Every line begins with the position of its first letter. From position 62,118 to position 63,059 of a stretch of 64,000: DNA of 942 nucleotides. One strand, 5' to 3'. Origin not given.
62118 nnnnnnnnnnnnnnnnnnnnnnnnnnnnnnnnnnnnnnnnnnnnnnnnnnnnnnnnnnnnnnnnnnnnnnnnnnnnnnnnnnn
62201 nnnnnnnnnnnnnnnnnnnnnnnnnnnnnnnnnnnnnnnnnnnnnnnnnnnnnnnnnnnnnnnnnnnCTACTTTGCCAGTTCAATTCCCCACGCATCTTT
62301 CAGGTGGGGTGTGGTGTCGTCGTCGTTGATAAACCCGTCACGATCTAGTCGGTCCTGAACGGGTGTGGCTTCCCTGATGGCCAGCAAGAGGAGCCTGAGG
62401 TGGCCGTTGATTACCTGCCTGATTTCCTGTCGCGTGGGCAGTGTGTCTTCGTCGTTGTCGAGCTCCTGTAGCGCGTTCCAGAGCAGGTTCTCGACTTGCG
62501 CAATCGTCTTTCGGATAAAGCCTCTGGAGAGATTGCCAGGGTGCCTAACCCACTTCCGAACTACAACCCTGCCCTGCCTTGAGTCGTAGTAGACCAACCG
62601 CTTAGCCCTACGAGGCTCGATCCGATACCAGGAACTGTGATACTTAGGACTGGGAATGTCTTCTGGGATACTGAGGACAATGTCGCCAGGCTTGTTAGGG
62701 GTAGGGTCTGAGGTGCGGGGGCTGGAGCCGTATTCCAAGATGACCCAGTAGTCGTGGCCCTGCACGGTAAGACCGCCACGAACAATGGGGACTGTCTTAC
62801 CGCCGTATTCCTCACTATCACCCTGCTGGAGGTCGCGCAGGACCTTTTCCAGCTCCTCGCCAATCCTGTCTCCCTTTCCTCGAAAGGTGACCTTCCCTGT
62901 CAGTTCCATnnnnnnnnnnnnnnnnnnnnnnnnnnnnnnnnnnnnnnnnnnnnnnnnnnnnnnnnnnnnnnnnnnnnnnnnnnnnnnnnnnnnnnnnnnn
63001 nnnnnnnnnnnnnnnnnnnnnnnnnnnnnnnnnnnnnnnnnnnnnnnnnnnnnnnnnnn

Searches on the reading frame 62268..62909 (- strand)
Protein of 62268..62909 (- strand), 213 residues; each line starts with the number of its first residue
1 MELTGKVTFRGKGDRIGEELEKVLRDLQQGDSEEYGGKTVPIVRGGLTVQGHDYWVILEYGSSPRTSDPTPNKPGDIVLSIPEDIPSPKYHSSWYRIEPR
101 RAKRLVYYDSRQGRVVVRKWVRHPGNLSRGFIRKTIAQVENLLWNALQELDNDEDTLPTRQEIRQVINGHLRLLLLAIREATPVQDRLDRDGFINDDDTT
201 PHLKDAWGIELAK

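Call 70: find_encoding_contigs(protein=window:62268-62909:-, flank=10000, max_places=2)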
Protein window:62268-62909:- (213 aa): 5 contigs read that carry it; 2 places shown.
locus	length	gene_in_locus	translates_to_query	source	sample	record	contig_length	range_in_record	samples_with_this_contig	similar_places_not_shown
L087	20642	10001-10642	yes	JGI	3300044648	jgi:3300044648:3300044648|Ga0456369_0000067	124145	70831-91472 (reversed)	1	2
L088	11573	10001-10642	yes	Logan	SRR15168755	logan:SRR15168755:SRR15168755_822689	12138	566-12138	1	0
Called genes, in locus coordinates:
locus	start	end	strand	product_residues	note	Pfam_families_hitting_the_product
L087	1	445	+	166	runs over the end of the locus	-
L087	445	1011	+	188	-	-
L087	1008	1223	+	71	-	-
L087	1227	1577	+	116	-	-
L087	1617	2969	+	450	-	PF03237:Terminase_6N, PF17289:Terminase_6C (weak)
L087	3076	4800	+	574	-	-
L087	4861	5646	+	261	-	-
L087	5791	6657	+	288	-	PF25209:Phage_capsid_4 (weak)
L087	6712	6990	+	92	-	-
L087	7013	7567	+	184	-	PF20557:DnaT_2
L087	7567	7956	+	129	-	-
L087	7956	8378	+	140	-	-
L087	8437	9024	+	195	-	-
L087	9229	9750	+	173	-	-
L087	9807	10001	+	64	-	-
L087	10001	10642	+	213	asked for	-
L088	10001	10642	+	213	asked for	-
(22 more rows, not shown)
